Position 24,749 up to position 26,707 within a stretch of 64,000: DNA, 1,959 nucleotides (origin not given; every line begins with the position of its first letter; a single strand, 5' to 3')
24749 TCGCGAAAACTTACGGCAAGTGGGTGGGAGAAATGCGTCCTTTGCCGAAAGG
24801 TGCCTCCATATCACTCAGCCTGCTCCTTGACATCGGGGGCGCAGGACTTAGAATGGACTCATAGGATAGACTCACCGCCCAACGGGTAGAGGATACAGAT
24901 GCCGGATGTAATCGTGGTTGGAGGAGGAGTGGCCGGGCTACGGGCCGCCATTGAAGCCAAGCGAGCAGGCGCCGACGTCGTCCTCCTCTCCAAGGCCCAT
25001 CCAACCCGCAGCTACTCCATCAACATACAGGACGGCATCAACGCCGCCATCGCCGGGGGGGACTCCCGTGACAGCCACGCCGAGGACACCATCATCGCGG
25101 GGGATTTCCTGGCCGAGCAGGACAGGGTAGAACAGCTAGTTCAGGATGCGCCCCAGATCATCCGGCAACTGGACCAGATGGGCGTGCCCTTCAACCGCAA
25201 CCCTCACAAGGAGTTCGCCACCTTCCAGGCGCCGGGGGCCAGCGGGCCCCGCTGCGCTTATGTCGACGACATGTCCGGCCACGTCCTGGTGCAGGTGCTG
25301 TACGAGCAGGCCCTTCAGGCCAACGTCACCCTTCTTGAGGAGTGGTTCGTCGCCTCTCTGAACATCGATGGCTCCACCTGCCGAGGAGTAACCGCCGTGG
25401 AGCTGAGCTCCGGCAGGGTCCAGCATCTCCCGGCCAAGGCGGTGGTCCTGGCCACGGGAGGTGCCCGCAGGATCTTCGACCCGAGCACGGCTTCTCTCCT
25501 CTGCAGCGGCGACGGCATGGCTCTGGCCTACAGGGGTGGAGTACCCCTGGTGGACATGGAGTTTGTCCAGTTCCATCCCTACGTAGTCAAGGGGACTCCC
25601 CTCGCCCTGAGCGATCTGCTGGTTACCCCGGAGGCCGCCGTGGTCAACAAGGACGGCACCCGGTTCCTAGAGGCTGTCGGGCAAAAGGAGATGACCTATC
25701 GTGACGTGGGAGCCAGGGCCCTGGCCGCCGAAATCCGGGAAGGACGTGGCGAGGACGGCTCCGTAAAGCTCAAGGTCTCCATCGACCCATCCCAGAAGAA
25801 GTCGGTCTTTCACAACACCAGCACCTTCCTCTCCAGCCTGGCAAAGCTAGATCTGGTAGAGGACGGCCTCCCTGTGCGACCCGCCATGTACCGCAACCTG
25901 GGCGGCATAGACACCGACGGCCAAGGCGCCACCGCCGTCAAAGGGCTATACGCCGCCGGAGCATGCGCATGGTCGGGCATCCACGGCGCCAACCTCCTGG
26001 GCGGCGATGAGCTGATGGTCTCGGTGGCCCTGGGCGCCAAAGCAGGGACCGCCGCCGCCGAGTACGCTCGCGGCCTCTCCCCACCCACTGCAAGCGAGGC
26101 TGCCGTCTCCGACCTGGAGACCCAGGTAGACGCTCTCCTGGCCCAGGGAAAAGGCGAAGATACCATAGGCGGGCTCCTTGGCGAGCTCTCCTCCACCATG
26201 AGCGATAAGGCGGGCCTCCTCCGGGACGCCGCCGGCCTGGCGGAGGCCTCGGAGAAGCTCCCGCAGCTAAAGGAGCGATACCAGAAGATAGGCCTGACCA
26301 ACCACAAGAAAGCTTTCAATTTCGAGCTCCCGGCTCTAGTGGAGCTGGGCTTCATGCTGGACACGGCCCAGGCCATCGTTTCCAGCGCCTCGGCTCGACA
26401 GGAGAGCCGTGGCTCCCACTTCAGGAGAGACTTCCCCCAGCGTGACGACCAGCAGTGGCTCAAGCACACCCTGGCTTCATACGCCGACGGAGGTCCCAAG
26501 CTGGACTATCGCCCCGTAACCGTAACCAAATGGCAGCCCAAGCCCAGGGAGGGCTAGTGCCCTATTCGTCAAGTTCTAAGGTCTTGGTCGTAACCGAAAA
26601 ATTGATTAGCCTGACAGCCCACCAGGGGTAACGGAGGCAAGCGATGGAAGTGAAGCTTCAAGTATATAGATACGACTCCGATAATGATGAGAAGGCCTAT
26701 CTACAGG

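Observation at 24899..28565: SdhA/SdhB/CCG three-subunit oxidoreductase whose flavoprotein has lost the fumarate/succinate-binding residues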

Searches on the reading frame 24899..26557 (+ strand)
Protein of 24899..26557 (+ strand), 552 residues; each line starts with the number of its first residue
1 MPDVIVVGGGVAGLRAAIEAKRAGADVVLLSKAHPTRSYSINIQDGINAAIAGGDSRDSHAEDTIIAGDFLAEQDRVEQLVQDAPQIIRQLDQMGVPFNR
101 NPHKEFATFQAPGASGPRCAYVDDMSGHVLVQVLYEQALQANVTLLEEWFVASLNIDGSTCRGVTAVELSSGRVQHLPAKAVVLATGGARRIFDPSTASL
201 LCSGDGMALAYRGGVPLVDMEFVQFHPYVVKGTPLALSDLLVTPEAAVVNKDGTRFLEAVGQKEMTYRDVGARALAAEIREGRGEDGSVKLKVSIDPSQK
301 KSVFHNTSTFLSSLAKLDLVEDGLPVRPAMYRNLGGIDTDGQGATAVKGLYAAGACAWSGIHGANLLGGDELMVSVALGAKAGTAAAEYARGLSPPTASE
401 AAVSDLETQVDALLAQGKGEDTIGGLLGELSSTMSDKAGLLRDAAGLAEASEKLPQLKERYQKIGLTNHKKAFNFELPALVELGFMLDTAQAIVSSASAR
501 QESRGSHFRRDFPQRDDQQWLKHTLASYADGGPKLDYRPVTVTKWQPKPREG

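Call 3: search_protein_families(library=pfam, proteins=[window:24899-26557:+], max_evalue=0.01)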
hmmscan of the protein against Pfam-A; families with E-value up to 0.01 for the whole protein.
window:24899-26557:+ (552 aa): 11 families
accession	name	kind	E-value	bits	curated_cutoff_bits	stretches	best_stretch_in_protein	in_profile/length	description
PF00890.30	FAD_binding_2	-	5.7e-71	240.3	20.4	1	3-370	1-412/414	FAD binding domain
PF02910.25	Succ_DH_flav_C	-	1.6e-39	135.3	20.8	1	429-551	3-129/130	Fumarate reductase flavoprotein C-term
PF07992.20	Pyr_redox_2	-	1.9e-13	50.9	26.1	1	3-193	2-114/291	Pyridine nucleotide-disulphide oxidoreductase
PF12831.13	FAD_oxidored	-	3.4e-10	40.2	27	1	3-32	1-30/416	FAD dependent oxidoreductase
PF01266.30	DAO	-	4.4e-10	40.1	27.9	1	3-100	1-86/353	FAD dependent oxidoreductase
PF03486.20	HI0933_like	-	2.8e-09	37.2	50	1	3-34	2-33/244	HI0933-like protein Rossmann domain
PF01134.28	GIDA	-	4.3e-07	29.8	22.1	1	3-188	1-150/391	Glucose inhibited division protein A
PF01262.27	AlaDh_PNT_C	-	0.00014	21.8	23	1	4-38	31-65/214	Alanine dehydrogenase/PNT, C-terminal domain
PF13450.12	NAD_binding_8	-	0.00048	20.8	21.9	1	6-43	1-40/68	NAD(P)-binding Rossmann-like domain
PF01494.25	FAD_binding_3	-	0.0014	18.4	22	1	3-36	3-36/349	FAD binding domain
PF13738.12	Pyr_redox_3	-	0.0016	18.2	30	1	5-38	1-35/305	Pyridine nucleotide-disulphide oxidoreductase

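Call 4: search_protein_families(library=ncbifam, proteins=[window:24899-26557:+], max_evalue=0.01)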
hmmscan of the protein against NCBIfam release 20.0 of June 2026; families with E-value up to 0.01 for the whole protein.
window:24899-26557:+ (552 aa): 85 families (the best 25 are shown)
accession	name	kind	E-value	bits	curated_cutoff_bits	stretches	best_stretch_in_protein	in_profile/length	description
TIGR01812.1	sdhA_frdA_Gneg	subfamily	7.4e-150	500.1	567.3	1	3-550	1-566/568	succinate dehydrogenase or fumarate reductase, flavoprotein subunit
NF004724.0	PRK06069.1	subfamily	3e-137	458.2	826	1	3-550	7-575/577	succinate dehydrogenase/fumarate reductase flavoprotein subunit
NF004613.0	PRK05945.1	equivalog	4.4e-122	408.6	824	1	3-550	5-573/575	succinate dehydrogenase/fumarate reductase flavoprotein subunit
TIGR01816.1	sdhA_forward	equivalog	4.4e-121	404.9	727.35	1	3-544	4-571/584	succinate dehydrogenase flavoprotein subunit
TIGR01176.1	fum_red_Fp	equivalog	1.7e-120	403.4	932.7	1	3-550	5-577/580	fumarate reductase (quinol) flavoprotein subunit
NF006686.0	PRK09231.1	equivalog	7.4e-120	401.2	854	1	3-550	7-579/598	fumarate reductase (quinol) flavoprotein subunit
NF005037.0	PRK06452.1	equivalog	4.7e-107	358.9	862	1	3-550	7-564/566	succinate dehydrogenase flavoprotein subunit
NF042982.1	MFR_Fp_SdhA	equivalog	3.7e-99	332.8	1100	1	3-546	49-607/612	8-methylmenaquinol:fumarate reductase flavoprotein subunit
NF004900.0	PRK06263.1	equivalog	3.9e-98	329.4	718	1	3-527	9-535/546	fumarate reductase (CoM/CoB) subunit TfrA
NF006383.0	PRK08626.1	equivalog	4.2e-96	322.7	663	1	3-549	7-593/657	fumarate reductase flavoprotein subunit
TIGR00551.1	nadB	equivalog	2.2e-95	320.2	452.75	1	3-513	4-489/489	L-aspartate oxidase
NF006392.0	PRK08641.1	equivalog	3.7e-94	316.4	855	1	3-551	5-578/593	succinate dehydrogenase flavoprotein subunit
NF005636.0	PRK07395.1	subfamily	2e-84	283.8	723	1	3-526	14-547/560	L-aspartate oxidase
NF005867.0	PRK07804.1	equivalog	5.2e-84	282.4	639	1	3-531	20-534/548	L-aspartate oxidase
NF005701.0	PRK07512.1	equivalog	5.4e-84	282.4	528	1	3-519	11-490/516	L-aspartate oxidase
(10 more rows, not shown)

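Call 5: search_solved_structures(query=window:24899-26557:+, show_alignments=3, max_evalue=1e-20)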
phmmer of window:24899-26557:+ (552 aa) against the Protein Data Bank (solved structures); distinct sequences matched with E-value up to 1e-20: 33.
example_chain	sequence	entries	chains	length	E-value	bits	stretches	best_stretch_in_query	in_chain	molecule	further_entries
6lum_A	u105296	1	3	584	1.1e-91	311.5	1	3-550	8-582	Succinate dehydrogenase subunit A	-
2b76_A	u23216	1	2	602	1.6e-86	294.6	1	3-549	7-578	Fumarate reductase flavoprotein subunit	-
1kf6_A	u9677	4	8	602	3.5e-86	293.4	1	3-549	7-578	FUMARATE REDUCTASE FLAVOPROTEIN | Fumarate reductase flavoprotein subunit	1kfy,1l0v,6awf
3cir_A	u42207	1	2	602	3.6e-86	293.4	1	3-549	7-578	Fumarate reductase flavoprotein subunit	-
5vpn_A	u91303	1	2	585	5.7e-86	292.7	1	3-549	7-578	Fumarate reductase flavoprotein subunit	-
3p4p_A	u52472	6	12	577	7.9e-86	292.3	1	3-547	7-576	Fumarate reductase flavoprotein subunit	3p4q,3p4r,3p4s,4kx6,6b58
1nek_A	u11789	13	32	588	2.4e-85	290.7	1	3-525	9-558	Succinate dehydrogenase flavoprotein subunit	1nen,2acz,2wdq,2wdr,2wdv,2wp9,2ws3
9fq7_2M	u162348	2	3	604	2.2e-80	274.4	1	3-528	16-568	Succinate dehydrogenase [ubiquinone] flavoprotein subunit, mitochondrial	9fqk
9fzl_2M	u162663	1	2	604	2.2e-80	274.4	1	3-528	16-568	Succinate dehydrogenase [ubiquinone] flavoprotein subunit, mitochondrial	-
9lig_A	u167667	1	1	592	6.2e-77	262.9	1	3-532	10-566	Succinate dehydrogenase [ubiquinone] flavoprotein subunit, mitochondrial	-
9kps_A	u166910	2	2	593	6.3e-77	262.9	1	3-532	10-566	Succinate dehydrogenase [ubiquinone] flavoprotein subunit, mitochondrial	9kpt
9kq3_A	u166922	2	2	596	6.4e-77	262.9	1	3-532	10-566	Succinate dehydrogenase [ubiquinone] flavoprotein subunit, mitochondrial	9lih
9qdl_A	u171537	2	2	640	8.2e-77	262.5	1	3-532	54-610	Succinate dehydrogenase [ubiquinone] flavoprotein subunit, mitochondrial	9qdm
4ysx_A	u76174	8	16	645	1.1e-73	252.2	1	3-548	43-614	Succinate dehydrogenase flavoprotein | Succinate dehydrogenase [ubiquinone] flavoprotein subunit, mitochondrial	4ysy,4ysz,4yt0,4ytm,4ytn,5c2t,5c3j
3vr8_A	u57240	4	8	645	1.6e-73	251.6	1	3-548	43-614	Flavoprotein subunit of complex II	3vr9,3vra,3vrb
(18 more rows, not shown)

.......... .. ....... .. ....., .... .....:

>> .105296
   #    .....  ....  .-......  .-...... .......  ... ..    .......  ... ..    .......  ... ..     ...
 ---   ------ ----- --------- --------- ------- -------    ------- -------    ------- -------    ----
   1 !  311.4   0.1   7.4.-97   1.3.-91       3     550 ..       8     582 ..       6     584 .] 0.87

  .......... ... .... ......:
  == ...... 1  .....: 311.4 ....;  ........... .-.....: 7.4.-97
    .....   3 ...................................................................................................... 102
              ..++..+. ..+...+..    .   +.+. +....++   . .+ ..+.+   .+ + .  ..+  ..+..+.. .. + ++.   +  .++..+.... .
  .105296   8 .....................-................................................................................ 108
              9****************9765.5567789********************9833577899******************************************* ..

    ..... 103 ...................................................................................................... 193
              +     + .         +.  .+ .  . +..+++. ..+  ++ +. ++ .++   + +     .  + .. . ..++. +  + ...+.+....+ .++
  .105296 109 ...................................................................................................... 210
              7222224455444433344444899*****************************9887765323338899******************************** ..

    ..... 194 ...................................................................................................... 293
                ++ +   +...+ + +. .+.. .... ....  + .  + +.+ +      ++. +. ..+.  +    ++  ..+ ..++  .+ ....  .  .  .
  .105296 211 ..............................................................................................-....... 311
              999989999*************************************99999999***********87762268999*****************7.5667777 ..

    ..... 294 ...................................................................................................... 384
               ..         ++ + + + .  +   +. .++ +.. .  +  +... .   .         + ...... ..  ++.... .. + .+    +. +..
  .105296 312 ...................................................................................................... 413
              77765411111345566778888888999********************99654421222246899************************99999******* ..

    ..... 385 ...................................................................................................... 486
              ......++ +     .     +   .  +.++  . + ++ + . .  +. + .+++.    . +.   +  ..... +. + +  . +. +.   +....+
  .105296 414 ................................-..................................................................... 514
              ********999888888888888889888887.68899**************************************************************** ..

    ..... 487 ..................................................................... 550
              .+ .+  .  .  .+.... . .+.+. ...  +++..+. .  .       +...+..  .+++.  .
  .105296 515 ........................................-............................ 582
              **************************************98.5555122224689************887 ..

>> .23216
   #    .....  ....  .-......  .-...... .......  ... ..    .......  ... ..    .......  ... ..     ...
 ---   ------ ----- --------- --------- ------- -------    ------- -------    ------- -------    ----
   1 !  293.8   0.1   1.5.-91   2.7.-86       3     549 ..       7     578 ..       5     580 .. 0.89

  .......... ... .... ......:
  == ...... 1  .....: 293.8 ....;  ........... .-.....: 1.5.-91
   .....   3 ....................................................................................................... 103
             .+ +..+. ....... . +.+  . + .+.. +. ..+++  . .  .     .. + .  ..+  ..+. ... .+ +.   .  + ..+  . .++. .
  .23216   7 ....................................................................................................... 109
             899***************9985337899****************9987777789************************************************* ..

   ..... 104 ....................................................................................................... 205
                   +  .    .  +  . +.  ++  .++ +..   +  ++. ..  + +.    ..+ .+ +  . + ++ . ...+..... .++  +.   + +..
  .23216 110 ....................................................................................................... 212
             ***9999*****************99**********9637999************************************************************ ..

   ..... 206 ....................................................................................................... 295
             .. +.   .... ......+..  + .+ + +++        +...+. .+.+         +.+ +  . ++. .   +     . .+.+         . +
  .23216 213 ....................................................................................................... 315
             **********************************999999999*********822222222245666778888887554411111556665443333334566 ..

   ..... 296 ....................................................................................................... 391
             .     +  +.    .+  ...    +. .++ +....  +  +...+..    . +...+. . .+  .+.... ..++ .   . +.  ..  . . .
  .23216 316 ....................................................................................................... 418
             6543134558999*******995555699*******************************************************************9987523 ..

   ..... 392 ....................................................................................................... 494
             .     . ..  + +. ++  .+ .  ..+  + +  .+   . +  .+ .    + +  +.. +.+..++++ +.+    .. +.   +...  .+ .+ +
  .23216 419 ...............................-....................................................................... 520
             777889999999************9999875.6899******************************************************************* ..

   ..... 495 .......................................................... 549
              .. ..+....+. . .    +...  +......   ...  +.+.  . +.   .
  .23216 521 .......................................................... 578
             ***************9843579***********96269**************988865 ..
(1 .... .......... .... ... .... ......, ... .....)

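Call 6: find_homologous_proteins(query=window:24899-26557:+, max_evalue=1e-30)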
Query window:24899-26557:+ (552 aa): 4173 proteins with E <= 1e-30 among 8000 candidates; the best 120 are listed.
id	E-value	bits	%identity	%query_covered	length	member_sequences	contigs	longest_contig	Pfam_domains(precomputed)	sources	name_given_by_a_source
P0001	0.0e+0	1160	95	100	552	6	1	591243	PF01266.31,PF00890.31,PF07992.21,PF03486.21,PF02910.26,PF01134.29,PF12831.14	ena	-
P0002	4.9e-169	582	52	99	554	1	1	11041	PF01266.31,PF00890.31,PF07992.21,PF03486.21,PF02910.26,PF01134.29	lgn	-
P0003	3.4e-162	559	50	99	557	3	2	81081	PF01266.31,PF00890.31,PF07992.21,PF03486.21,PF02910.26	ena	-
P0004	5.2e-160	552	48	100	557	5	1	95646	PF00890.31,PF07992.21,PF03486.21,PF02910.26,PF12831.14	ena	-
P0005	6.4e-158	545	49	100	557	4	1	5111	PF01266.31,PF00890.31,PF07992.21,PF03486.21,PF02910.26,PF12831.14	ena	-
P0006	1.8e-157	544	48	98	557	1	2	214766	PF01266.31,PF00890.31,PF07992.21,PF03486.21,PF02910.26,PF01134.29,PF12831.14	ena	-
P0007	6.1e-157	542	48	100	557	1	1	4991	PF01266.31,PF00890.31,PF07992.21,PF03486.21,PF02910.26,PF01134.29,PF12831.14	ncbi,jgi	-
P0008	2.4e-156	540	48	98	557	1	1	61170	PF01266.31,PF00890.31,PF07992.21,PF03486.21,PF02910.26,PF01134.29,PF12831.14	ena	-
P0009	5.1e-156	539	48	100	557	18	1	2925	PF01266.31,PF00890.31,PF07992.21,PF03486.21,PF02910.26,PF01134.29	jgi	jgi:succinate dehydrogenase / fumarate reductase flavoprotein subunit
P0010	5.4e-156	539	48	100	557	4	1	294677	PF00890.31,PF07992.21,PF03486.21,PF02910.26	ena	-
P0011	7.0e-156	538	48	100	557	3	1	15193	PF01266.31,PF00890.31,PF07992.21,PF03486.21,PF02910.26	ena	-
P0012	2.3e-155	537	49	100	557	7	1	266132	PF01266.31,PF00890.31,PF07992.21,PF03486.21,PF02910.26,PF01134.29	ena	-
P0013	1.6e-154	534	48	100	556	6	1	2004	PF01266.31,PF00890.31,PF07992.21,PF03486.21,PF02910.26,PF01134.29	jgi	-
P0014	8.3e-154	532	47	98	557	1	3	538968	PF01266.31,PF00890.31,PF07992.21,PF03486.21,PF02910.26,PF01134.29,PF12831.14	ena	-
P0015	8.4e-154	532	46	98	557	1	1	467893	PF01266.31,PF00890.31,PF07992.21,PF03486.21,PF02910.26,PF01134.29,PF12831.14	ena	-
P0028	5.7e-147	509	47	99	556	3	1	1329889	PF01266.31,PF00890.31,PF07992.21,PF03486.21,PF02910.26,PF12831.14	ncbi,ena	-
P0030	4.1e-146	506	50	96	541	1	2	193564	PF01266.31,PF00890.31,PF07992.21,PF03486.21,PF02910.26,PF01134.29,PF12831.14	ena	-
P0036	2.2e-139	484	46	99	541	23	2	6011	PF00890.31,PF07992.21,PF03486.21,PF02910.26,PF12831.14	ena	-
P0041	6.1e-137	476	45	99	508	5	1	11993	PF00890.31,PF07992.21,PF03486.21,PF02910.26,PF01134.29,PF12831.14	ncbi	-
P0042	6.2e-137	476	45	99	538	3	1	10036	PF01266.31,PF00890.31,PF07992.21,PF03486.21,PF02910.26,PF12831.14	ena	-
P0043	1.2e-136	475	46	98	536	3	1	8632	PF00890.31,PF07992.21,PF03486.21,PF02910.26,PF01134.29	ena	-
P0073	1.4e-131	458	45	97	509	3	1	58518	PF00890.31,PF07992.21,PF03486.21,PF02910.26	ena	-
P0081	2.5e-130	454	42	94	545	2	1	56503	PF01266.31,PF00890.31,PF07992.21,PF03486.21,PF02910.26,PF01134.29,PF12831.14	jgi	jgi:succinate dehydrogenase / fumarate reductase, flavoprotein subunit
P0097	9.0e-129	449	42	100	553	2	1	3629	PF00890.31,PF07992.21,PF03486.21,PF02910.26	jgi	jgi:succinate dehydrogenase / fumarate reductase flavoprotein subunit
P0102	2.0e-128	448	42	99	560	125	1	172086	PF00890.31,PF07992.21,PF03486.21,PF02910.26,PF12831.14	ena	-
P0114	2.1e-127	444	45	97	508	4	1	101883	PF00890.31,PF07992.21,PF03486.21,PF02910.26,PF12831.14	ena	-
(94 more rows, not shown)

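Call 9: find_encoding_contigs(protein=P0001, flank=10000, max_places=2)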
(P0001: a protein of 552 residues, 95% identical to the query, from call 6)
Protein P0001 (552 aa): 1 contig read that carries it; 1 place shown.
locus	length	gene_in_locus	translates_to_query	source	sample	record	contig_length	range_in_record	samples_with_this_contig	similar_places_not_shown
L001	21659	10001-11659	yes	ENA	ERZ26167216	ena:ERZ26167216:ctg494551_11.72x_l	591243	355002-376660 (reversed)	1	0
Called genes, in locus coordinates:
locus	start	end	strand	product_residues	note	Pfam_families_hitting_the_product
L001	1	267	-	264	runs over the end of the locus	PF02585:PIG-L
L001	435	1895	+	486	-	PF19295:SufBD_N, PF01458:SUFBD_core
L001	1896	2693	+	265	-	PF02463:SMC_N (faint), PF00005:ABC_tran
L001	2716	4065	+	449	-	PF19295:SufBD_N, PF01458:SUFBD_core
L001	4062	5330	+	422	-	PF00266:Aminotran_5, PF00155:Aminotran_1_2 (weak), PF01041:DegT_DnrJ_EryC1 (weak)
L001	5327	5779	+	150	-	PF01592:NifU_N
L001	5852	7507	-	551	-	PF07992:Pyr_redox_2, PF00070:Pyr_redox, PF00027:cNMP_binding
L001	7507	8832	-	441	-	PF00224:PK, PF02887:PK_C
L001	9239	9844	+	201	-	-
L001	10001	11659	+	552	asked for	PF00890:FAD_binding_2, PF01134:GIDA (weak), PF01266:DAO, PF03486:HI0933_like (faint), PF07992:Pyr_redox_2, PF12831:FAD_oxidored (weak), PF02910:Succ_DH_flav_C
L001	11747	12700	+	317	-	PF13085:Fer2_3, PF13183:Fer4_8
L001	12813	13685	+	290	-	PF02754:CCG, PF22196:HdrB-like_C (weak)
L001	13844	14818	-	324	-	PF00156:Pribosyltran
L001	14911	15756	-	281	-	PF00106:adh_short (faint), PF08501:Shikimate_dh_N, PF01488:Shikimate_DH, PF03435:Sacchrp_dh_NADP, PF03807:F420_oxidored (weak), PF18317:SDH_C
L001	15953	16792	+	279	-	PF09335:VTT_dom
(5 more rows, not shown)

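Call 10: find_encoding_contigs(protein=P0002, flank=8000, max_places=2)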
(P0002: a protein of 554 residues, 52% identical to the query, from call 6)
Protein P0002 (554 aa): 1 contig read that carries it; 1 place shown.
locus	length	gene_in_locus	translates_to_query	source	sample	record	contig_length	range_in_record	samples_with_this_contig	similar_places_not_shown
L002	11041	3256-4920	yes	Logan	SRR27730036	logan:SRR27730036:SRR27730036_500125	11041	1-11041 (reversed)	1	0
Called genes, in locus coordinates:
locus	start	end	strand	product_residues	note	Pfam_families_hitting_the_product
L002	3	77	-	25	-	?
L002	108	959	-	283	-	PF01226:Form_Nir_trans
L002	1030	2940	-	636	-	PF03460:NIR_SIR_ferr, PF01077:NIR_SIR, PF03460:NIR_SIR_ferr, PF00355:Rieske, PF13806:Rieske_2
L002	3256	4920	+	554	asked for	PF00890:FAD_binding_2, PF01134:GIDA (weak), PF01266:DAO (faint), PF03486:HI0933_like (faint), PF07992:Pyr_redox_2 (weak), PF02910:Succ_DH_flav_C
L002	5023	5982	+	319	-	PF13085:Fer2_3, PF13183:Fer4_8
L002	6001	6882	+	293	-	PF02754:CCG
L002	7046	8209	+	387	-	PF02771:Acyl-CoA_dh_N (weak), PF00441:Acyl-CoA_dh_1, PF08028:Acyl-CoA_dh_2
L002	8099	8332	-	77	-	-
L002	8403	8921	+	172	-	-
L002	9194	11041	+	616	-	?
